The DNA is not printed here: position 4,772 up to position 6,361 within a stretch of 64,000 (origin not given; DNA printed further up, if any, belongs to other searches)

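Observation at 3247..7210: Complete nucleotide-activated D-glycero-D-manno-heptose pathway in an archaeon, with an unusual HddC-GmhB fusion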

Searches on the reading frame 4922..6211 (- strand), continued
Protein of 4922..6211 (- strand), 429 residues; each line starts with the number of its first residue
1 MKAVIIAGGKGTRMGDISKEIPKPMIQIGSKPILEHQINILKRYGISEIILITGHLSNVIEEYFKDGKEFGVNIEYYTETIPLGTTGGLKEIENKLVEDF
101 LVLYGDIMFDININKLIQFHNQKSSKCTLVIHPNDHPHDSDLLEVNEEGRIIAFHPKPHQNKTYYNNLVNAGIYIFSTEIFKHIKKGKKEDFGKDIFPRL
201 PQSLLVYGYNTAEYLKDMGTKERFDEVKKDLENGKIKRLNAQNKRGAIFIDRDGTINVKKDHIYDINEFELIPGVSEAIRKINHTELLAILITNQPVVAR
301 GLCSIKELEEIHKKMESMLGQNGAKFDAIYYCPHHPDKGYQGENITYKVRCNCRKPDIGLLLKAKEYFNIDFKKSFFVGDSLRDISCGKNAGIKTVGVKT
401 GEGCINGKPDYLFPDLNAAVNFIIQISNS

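Call 19: find_encoding_contigs(protein=P0001, flank=3000, max_places=3)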
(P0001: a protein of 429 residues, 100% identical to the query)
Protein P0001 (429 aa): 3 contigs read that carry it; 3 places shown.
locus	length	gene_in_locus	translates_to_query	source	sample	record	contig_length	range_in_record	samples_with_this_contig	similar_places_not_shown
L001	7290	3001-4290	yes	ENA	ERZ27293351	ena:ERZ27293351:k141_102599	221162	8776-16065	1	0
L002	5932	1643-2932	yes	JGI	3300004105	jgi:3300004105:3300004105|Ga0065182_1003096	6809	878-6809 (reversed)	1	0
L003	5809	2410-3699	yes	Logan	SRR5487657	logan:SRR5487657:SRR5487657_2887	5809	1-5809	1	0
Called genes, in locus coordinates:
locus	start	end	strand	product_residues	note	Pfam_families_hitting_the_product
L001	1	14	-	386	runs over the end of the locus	-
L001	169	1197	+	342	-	PF00534:Glycos_transf_1, PF13692:Glyco_trans_1_4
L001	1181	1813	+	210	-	PF13489:Methyltransf_23, PF07021:MetW (weak), PF13847:Methyltransf_31, PF08241:Methyltransf_11, PF08242:Methyltransf_12, PF13649:Methyltransf_25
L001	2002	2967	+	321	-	PF01073:3Beta_HSD, PF01370:Epimerase, PF02719:Polysacc_synt_2, PF04321:RmlD_sub_bind, PF05368:NmrA, PF07993:NAD_binding_4, PF16363:GDP_Man_Dehyd, PF13460:NAD_binding_10, +1 more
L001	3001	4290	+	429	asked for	PF00483:NTP_transferase, PF12804:NTP_transf_3, PF08645:PNK3P (weak), PF13419:HAD_2, PF13242:Hydrolase_like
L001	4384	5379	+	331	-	PF00288:GHMP_kinases_N, PF08544:GHMP_kinases_C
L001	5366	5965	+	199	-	PF13580:SIS_2, PF01380:SIS (weak)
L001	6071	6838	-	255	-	PF05575:V_cholerae_RfbT (weak), PF05050:Methyltransf_21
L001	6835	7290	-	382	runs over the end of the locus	PF00534:Glycos_transf_1, PF13692:Glyco_trans_1_4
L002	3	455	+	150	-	?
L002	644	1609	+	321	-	PF01073:3Beta_HSD, PF01370:Epimerase, PF02719:Polysacc_synt_2, PF04321:RmlD_sub_bind, PF05368:NmrA, PF07993:NAD_binding_4, PF16363:GDP_Man_Dehyd, PF13460:NAD_binding_10, +1 more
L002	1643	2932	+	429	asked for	PF00483:NTP_transferase, PF12804:NTP_transf_3, PF08645:PNK3P (weak), PF13419:HAD_2, PF13242:Hydrolase_like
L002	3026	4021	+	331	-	PF00288:GHMP_kinases_N, PF08544:GHMP_kinases_C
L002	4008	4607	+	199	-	PF13580:SIS_2, PF01380:SIS (weak)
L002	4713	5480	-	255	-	PF05575:V_cholerae_RfbT (weak), PF05050:Methyltransf_21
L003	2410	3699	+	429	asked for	PF00483:NTP_transferase, PF12804:NTP_transf_3, PF08645:PNK3P (weak), PF13419:HAD_2, PF13242:Hydrolase_like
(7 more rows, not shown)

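Call 20: find_encoding_contigs(protein=P0118, flank=8000, max_places=2)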
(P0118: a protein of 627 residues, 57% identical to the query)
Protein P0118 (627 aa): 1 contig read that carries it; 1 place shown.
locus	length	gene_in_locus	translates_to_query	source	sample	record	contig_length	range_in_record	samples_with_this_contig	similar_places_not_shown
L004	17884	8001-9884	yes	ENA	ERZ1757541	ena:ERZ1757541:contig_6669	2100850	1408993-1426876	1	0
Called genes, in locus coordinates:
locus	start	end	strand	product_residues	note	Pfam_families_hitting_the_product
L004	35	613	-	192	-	-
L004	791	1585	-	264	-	PF05235:CHAD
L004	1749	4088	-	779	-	PF00515:TPR_1 (faint), PF07719:TPR_2 (faint), PF13176:TPR_7 (faint), PF13181:TPR_8 (faint), PF13374:TPR_10 (faint), PF13424:TPR_12, PF07228:SpoIIE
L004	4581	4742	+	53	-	-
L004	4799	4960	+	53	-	-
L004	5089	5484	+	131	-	PF00072:Response_reg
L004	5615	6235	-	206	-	PF01300:Sua5_yciO_yrdC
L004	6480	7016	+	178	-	PF13858:DUF4199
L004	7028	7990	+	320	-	PF00535:Glycos_transf_2, PF10111:Glyco_tranf_2_2, PF13641:Glyco_tranf_2_3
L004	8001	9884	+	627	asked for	PF00483:NTP_transferase, PF12804:NTP_transf_3, PF08645:PNK3P (faint), PF00702:Hydrolase (weak), PF13242:Hydrolase_like, PF13419:HAD_2, PF00485:PRK (weak)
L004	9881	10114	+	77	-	-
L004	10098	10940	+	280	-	PF00288:GHMP_kinases_N, PF13580:SIS_2, PF01380:SIS (weak)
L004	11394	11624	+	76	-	-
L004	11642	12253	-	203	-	PF05708:Peptidase_C92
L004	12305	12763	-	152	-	-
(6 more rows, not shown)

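Call 22: find_related_loci(query=A1, collection=genome_contigs, flank=6000)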
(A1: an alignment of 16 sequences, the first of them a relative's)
Query A1 (429 aa) in genome_contigs; peptide patterns used: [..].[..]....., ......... (x = any residue, [..] = any of these).
600 stretches matched a pattern (row limit reached: there are more); 596 encode a relative of the query (tblastn E <= 1e-3); the best 80 are kept; 80 distinct loci.
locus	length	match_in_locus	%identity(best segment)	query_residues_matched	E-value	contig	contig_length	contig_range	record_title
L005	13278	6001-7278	57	1-424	3e-165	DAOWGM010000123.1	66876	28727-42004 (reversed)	MAG TPA_asm: Bacteroidales bacterium isolate CSMAG_1991 CSMAG_1991_k141_1379977_length_66876_cov_16.6195, whole genome s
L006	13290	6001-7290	55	1-428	1e-164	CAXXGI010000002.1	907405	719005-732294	MAG: bacterium isolate 6c96434a-ce13-4ced-a411-5e06885b37c0 genome assembly, contig: contig_2, whole genome shotgun sequ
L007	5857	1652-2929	54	1-424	5e-163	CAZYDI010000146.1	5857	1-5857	MAG TPA_asm: uncultured Bacteroidales bacterium isolate SRP192927_co6_439 genome assembly, contig: NODE_37700_length_585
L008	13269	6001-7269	57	1-423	4e-161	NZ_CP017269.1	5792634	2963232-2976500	Geosporobacter ferrireducens strain IRF9 chromosome, complete genome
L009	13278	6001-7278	53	1-424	5e-160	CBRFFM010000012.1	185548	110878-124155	MAG TPA_asm: uncultured bacterium isolate SRR11839389_maxbin2_10 genome assembly, contig: ERZ27397411.12, whole genome s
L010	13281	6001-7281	54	1-425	1e-159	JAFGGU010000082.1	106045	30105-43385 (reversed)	MAG: Bacteroidales bacterium isolate Zod_Metabat.1409 k87_9753180, whole genome shotgun sequence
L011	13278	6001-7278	52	1-424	2e-158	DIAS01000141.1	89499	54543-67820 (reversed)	MAG TPA_asm: Bacteroidales bacterium UBA5072 UBA5072_contig_2081, whole genome shotgun sequence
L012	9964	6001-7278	54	1-424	2e-157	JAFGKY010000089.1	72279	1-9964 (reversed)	MAG: Bacteroidales bacterium isolate Zod_Metabat.37 k87_6683176, whole genome shotgun sequence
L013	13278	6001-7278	52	1-424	3e-156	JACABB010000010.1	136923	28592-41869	MAG: Bacteroidales bacterium isolate Cfx3-06 MAG06_10, whole genome shotgun sequence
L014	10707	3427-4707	51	1-425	6e-156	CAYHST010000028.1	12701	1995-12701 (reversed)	MAG TPA_asm: uncultured Candidatus Saccharibacteria bacterium isolate ERP119705_co14_305 genome assembly, contig: NODE_6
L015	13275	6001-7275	53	1-423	5e-155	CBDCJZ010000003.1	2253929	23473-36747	MAG: Owenweeksia sp. isolate f8187700-885a-4c7d-bf95-be855aac6960 genome assembly, contig: contig_3, whole genome shotgu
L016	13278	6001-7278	52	1-424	1e-151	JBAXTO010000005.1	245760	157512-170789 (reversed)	MAG: Bacteroidota bacterium isolate ELA637 MAG637_5, whole genome shotgun sequence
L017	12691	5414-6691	51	1-424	6e-150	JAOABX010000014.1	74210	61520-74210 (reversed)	MAG: Flavobacteriales bacterium isolate SKW189 NODE_14_length_74210_cov_5.201489, whole genome shotgun sequence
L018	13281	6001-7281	51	3-427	7e-149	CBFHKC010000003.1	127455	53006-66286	MAG: uncultured Schleiferiaceae bacterium isolate AGTU_28_bin_37_strict genome assembly, contig: AGTU_28_bin_37_strict_c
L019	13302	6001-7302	50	1-429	2e-145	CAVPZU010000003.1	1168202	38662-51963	MAG: uncultured Phycisphaerales bacterium isolate MFD03726.bin.1.127 genome assembly, contig: contig_47500, whole genome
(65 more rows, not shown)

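Call 36: find_encoding_contigs(protein=P0011, flank=10000, max_places=1)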
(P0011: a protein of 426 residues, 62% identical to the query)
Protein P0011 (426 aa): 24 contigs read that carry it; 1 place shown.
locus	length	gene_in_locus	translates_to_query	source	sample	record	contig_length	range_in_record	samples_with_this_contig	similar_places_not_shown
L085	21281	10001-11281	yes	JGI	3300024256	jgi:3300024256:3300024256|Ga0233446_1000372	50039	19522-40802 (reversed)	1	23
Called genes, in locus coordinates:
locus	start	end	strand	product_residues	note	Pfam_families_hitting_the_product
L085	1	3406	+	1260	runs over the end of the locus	-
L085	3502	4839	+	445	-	PF03721:UDPG_MGDP_dh_N, PF00984:UDPG_MGDP_dh, PF03720:UDPG_MGDP_dh_C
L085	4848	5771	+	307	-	PF00106:adh_short, PF01073:3Beta_HSD, PF01370:Epimerase, PF02719:Polysacc_synt_2, PF04321:RmlD_sub_bind, PF05368:NmrA, PF07993:NAD_binding_4, PF13460:NAD_binding_10, +2 more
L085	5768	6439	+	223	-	PF00535:Glycos_transf_2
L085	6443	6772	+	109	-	PF10066:DUF2304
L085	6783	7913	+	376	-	PF13439:Glyco_transf_4, PF13579:Glyco_trans_4_4, PF02350:Epimerase_2 (weak), PF20706:GT4-conflict, PF00534:Glycos_transf_1, PF13692:Glyco_trans_1_4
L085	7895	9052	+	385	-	PF13439:Glyco_transf_4, PF13579:Glyco_trans_4_4, PF20706:GT4-conflict, PF00534:Glycos_transf_1, PF13692:Glyco_trans_1_4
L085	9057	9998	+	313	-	PF00106:adh_short (faint), PF01073:3Beta_HSD, PF01370:Epimerase, PF02719:Polysacc_synt_2, PF04321:RmlD_sub_bind, PF05368:NmrA (weak), PF13460:NAD_binding_10, PF16363:GDP_Man_Dehyd, +1 more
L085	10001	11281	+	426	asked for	PF00483:NTP_transferase, PF12804:NTP_transf_3, PF08645:PNK3P (weak), PF13419:HAD_2 (weak), PF13242:Hydrolase_like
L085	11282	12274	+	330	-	PF00288:GHMP_kinases_N, PF08544:GHMP_kinases_C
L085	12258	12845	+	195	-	PF13580:SIS_2, PF01380:SIS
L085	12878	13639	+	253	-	PF00535:Glycos_transf_2, PF10111:Glyco_tranf_2_2 (faint), PF13641:Glyco_tranf_2_3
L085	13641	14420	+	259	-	PF01209:Ubie_methyltran (weak), PF13489:Methyltransf_23, PF05175:MTS, PF13847:Methyltransf_31, PF08241:Methyltransf_11, PF08242:Methyltransf_12, PF13649:Methyltransf_25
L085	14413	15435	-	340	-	PF13524:Glyco_trans_1_2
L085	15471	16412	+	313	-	PF00535:Glycos_transf_2, PF10111:Glyco_tranf_2_2 (faint), PF13641:Glyco_tranf_2_3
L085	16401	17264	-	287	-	PF02353:CMAS (weak), PF13489:Methyltransf_23, PF01209:Ubie_methyltran (weak), PF07021:MetW (weak), PF13847:Methyltransf_31, PF08241:Methyltransf_11, PF08242:Methyltransf_12, PF13649:Methyltransf_25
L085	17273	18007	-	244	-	PF13489:Methyltransf_23, PF08241:Methyltransf_11, PF08242:Methyltransf_12 (weak), PF13649:Methyltransf_25 (weak), PF13847:Methyltransf_31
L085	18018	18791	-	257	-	PF03269:DUF268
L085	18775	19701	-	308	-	PF01370:Epimerase, PF04321:RmlD_sub_bind, PF16363:GDP_Man_Dehyd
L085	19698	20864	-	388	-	PF00155:Aminotran_1_2 (weak), PF01041:DegT_DnrJ_EryC1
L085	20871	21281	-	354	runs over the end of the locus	PF01370:Epimerase, PF04321:RmlD_sub_bind (weak), PF16363:GDP_Man_Dehyd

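Call 37: find_encoding_contigs(protein=P0007, flank=10000, max_places=1)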
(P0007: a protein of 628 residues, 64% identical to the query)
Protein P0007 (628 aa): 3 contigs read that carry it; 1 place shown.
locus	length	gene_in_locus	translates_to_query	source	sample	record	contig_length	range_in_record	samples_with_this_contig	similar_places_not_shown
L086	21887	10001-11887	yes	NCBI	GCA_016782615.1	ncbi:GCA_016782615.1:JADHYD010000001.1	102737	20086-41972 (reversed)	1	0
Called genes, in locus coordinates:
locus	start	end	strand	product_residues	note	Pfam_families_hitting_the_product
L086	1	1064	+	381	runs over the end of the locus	PF01075:Glyco_transf_9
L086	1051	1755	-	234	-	PF01209:Ubie_methyltran (weak), PF05148:Methyltransf_8 (weak), PF13489:Methyltransf_23, PF07021:MetW (faint), PF13847:Methyltransf_31, PF08241:Methyltransf_11, PF08242:Methyltransf_12, PF13649:Methyltransf_25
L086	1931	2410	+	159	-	-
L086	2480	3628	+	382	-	PF20706:GT4-conflict, PF13439:Glyco_transf_4, PF13477:Glyco_trans_4_2 (weak), PF13579:Glyco_trans_4_4, PF00534:Glycos_transf_1, PF13692:Glyco_trans_1_4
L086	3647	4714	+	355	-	PF04055:Radical_SAM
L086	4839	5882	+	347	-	PF04055:Radical_SAM, PF13186:SPASM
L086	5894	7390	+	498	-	-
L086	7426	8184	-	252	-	PF00483:NTP_transferase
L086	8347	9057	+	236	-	PF13641:Glyco_tranf_2_3, PF00535:Glycos_transf_2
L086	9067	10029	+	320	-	PF01073:3Beta_HSD, PF01370:Epimerase, PF02719:Polysacc_synt_2, PF04321:RmlD_sub_bind, PF13460:NAD_binding_10 (weak), PF16363:GDP_Man_Dehyd, PF07993:NAD_binding_4 (weak)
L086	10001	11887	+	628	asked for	PF00483:NTP_transferase, PF12804:NTP_transf_3, PF00702:Hydrolase (faint), PF13419:HAD_2 (faint), PF08645:PNK3P, PF13242:Hydrolase_like, PF00485:PRK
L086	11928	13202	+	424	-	PF01593:Amino_oxidase, PF13450:NAD_binding_8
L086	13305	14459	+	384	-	PF01075:Glyco_transf_9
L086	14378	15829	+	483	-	PF02310:B12-binding, PF04055:Radical_SAM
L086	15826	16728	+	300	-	PF00535:Glycos_transf_2, PF13641:Glyco_tranf_2_3, PF13506:Glyco_transf_21 (weak), PF13632:Glyco_trans_2_3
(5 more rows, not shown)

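Call 38: find_encoding_contigs(protein=P0009, flank=10000, max_places=1)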
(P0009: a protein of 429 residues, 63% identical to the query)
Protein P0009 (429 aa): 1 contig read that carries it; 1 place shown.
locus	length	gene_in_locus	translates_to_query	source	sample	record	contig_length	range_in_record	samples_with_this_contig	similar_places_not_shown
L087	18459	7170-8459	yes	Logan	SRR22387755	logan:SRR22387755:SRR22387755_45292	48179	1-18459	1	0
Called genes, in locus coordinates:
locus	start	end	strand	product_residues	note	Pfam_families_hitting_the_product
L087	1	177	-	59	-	?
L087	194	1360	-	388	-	PF13231:PMT_2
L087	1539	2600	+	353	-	PF04321:RmlD_sub_bind, PF01073:3Beta_HSD, PF01370:Epimerase, PF02719:Polysacc_synt_2, PF07993:NAD_binding_4, PF16363:GDP_Man_Dehyd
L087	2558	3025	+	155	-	PF05523:FdtA, PF14667:Polysacc_synt_C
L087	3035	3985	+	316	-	PF01073:3Beta_HSD, PF01370:Epimerase, PF02719:Polysacc_synt_2, PF04321:RmlD_sub_bind, PF05368:NmrA (weak), PF07993:NAD_binding_4, PF16363:GDP_Man_Dehyd, PF13460:NAD_binding_10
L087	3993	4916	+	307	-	PF01073:3Beta_HSD, PF01370:Epimerase, PF02719:Polysacc_synt_2 (faint), PF04321:RmlD_sub_bind, PF07993:NAD_binding_4 (faint), PF16363:GDP_Man_Dehyd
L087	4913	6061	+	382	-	PF01041:DegT_DnrJ_EryC1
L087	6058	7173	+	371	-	PF00155:Aminotran_1_2 (weak), PF01041:DegT_DnrJ_EryC1, PF00266:Aminotran_5, PF01212:Beta_elim_lyase (weak)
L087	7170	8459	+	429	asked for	PF00483:NTP_transferase, PF12804:NTP_transf_3, PF00702:Hydrolase (faint), PF13419:HAD_2 (faint), PF08645:PNK3P, PF13242:Hydrolase_like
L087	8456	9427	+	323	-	PF00288:GHMP_kinases_N, PF08544:GHMP_kinases_C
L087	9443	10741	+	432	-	PF01593:Amino_oxidase (weak), PF13450:NAD_binding_8, PF01593:Amino_oxidase (weak)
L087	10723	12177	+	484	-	PF01943:Polysacc_synt, PF13440:Polysacc_synt_3, PF03023:MurJ (weak), PF01554:MatE (weak)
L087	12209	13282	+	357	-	PF13439:Glyco_transf_4 (faint), PF20706:GT4-conflict, PF00534:Glycos_transf_1, PF13692:Glyco_trans_1_4, PF13524:Glyco_trans_1_2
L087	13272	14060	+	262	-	PF00483:NTP_transferase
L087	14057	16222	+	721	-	PF02901:PFL-like, PF01228:Gly_radical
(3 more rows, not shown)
